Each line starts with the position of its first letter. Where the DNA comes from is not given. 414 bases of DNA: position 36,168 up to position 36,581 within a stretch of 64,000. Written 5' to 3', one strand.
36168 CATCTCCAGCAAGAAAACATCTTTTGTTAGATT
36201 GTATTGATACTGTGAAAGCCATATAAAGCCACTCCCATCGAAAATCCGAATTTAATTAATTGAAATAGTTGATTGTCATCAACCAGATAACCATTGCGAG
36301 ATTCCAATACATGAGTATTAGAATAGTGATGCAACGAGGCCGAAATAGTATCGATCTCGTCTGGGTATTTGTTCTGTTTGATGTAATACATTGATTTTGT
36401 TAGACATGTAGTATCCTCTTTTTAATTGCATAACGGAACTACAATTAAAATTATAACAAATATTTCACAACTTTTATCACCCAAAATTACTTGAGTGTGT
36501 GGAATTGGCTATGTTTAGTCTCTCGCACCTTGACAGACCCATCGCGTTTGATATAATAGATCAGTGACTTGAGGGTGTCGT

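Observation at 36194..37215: Hoc-like capsid-binding sequence motifs outside hoc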

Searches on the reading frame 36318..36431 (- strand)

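Call 6: search_protein_families(library=pfam, proteins=[window:36318-36431:-], max_evalue=1)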
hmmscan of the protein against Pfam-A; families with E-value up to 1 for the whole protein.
window:36318-36431:- (37 aa): 0 families

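Call 7: search_protein_families(library=phrogs, proteins=[window:36318-36431:-], max_evalue=1)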
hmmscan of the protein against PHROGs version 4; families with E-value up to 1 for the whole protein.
window:36318-36431:- (37 aa): 1 family
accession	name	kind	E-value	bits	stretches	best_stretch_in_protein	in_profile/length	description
phrog_19377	-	unknown function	9.6e-16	58.3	2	19-37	36-54/54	-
